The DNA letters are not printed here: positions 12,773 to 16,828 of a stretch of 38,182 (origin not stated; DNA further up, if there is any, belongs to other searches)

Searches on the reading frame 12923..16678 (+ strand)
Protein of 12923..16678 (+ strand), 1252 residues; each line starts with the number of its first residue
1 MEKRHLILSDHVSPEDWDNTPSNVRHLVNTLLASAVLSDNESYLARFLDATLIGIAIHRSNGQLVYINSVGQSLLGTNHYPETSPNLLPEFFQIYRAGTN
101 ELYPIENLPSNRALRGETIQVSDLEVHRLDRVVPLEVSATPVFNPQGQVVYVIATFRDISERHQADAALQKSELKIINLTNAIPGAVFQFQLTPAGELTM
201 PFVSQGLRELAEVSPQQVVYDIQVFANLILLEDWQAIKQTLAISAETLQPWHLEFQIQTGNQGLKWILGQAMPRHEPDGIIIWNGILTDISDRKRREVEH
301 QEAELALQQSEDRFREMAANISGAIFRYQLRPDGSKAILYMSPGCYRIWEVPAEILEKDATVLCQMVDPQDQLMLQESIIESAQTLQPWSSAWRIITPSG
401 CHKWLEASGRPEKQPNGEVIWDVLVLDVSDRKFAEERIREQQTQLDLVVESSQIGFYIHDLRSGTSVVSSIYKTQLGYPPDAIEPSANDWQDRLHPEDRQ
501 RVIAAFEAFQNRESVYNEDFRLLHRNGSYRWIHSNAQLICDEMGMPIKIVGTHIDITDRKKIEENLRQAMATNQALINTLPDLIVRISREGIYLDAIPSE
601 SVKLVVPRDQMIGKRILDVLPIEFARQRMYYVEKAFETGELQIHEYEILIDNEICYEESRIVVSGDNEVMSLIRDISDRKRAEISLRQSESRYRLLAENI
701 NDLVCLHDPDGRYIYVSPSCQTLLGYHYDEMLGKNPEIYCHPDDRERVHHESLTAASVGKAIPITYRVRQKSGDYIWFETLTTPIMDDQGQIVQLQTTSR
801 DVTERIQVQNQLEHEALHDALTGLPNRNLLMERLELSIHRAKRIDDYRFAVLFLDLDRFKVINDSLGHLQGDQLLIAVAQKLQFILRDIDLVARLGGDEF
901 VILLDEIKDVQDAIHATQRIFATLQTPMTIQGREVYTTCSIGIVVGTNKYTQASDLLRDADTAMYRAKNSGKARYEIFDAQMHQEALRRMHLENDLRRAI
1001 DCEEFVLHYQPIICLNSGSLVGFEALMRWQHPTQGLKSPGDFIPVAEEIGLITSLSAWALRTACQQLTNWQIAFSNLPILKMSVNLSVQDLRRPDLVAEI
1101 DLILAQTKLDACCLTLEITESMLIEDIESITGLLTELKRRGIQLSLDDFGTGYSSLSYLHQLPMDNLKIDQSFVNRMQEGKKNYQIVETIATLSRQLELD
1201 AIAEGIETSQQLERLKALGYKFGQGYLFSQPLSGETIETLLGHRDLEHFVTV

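Call 92: search_protein_families(library=pfam, proteins=[window:12923-16678:+], max_evalue=0.00001)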
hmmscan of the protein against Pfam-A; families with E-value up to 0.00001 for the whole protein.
window:12923-16678:+ (1252 aa): 8 families
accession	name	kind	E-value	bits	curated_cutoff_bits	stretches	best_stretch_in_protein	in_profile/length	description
PF00563.25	EAL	-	1.5e-73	247.5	31.3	1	994-1231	2-236/236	EAL domain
PF08447.18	PAS_3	-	6.7e-61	203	25.6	3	472-553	8-89/89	PAS fold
PF00990.26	GGDEF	-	1.3e-50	171.7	23.8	1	816-973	1-160/161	Diguanylate cyclase, GGDEF domain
PF08448.16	PAS_4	-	3.9e-39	133.7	23.1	2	698-805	2-108/110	PAS fold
PF13426.13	PAS_9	-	2.8e-30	105.1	27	1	702-804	2-103/103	PAS domain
PF00989.32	PAS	-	1.4e-29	102.8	22.6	1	692-802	2-113/113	PAS fold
PF13188.13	PAS_8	-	3e-13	49.6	21.8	0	692-744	2-52/65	PAS domain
PF14598.12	PAS_11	-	1.3e-08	35.2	25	0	707-782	8-83/109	PAS domain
